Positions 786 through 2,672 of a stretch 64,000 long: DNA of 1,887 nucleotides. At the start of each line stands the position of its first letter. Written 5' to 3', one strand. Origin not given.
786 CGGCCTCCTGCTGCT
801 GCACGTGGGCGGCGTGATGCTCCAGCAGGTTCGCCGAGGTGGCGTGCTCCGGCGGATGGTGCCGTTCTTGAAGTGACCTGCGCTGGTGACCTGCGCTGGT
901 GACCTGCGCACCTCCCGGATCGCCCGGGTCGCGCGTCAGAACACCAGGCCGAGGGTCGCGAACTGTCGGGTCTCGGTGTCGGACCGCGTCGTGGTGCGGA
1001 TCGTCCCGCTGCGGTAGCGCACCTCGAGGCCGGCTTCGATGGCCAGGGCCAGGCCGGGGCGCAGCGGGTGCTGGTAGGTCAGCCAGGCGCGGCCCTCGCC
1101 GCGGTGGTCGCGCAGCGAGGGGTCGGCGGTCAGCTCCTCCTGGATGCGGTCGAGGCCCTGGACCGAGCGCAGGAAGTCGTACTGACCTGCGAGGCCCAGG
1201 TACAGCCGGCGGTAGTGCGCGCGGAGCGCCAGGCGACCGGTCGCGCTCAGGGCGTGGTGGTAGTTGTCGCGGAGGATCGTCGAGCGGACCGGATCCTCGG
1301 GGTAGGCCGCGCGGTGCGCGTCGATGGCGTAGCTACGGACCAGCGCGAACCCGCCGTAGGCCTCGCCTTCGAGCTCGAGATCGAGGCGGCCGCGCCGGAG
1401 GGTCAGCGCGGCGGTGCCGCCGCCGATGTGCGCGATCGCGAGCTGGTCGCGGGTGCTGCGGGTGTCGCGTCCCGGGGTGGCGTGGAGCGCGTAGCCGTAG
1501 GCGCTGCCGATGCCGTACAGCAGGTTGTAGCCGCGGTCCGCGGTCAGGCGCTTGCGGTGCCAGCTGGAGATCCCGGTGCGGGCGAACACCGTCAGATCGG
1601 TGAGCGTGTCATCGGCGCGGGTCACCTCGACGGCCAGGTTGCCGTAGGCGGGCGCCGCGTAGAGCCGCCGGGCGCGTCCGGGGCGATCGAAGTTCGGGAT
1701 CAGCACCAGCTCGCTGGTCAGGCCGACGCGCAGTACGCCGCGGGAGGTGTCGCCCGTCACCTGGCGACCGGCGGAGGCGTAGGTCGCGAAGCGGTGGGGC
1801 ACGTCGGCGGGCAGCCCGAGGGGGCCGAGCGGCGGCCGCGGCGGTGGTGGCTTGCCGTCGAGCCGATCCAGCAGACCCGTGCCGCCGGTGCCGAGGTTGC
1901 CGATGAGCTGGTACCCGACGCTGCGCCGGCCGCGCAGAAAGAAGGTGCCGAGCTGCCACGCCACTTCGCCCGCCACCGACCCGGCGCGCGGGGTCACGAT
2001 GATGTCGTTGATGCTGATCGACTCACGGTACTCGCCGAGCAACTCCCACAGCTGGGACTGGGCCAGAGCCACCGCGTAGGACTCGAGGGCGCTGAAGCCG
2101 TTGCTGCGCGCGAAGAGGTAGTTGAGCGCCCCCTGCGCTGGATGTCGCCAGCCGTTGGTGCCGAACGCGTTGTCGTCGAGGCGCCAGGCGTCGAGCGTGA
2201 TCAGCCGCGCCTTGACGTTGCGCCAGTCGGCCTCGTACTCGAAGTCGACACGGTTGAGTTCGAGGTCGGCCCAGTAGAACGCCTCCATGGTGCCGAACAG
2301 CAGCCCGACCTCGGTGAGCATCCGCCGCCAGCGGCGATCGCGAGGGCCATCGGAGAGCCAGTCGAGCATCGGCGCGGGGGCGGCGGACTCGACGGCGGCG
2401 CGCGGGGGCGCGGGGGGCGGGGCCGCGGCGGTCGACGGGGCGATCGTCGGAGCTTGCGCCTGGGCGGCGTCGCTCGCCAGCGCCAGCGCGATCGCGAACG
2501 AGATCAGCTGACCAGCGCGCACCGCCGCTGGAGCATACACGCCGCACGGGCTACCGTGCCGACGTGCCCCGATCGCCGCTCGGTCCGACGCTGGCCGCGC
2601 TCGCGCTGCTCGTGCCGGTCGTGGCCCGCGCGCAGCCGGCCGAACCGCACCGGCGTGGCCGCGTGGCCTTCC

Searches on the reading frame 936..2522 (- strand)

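Call 44: search_protein_families(library=pfam, proteins=[window:936-2522:-], max_evalue=0.001)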
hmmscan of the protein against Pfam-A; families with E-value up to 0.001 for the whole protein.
window:936-2522:- (528 aa): 1 family
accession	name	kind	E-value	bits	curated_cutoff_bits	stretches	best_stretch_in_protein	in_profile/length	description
PF13084.11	DUF3943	-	3.7e-24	85.1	27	1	112-209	1-99/108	Domain of unknown function (DUF3943)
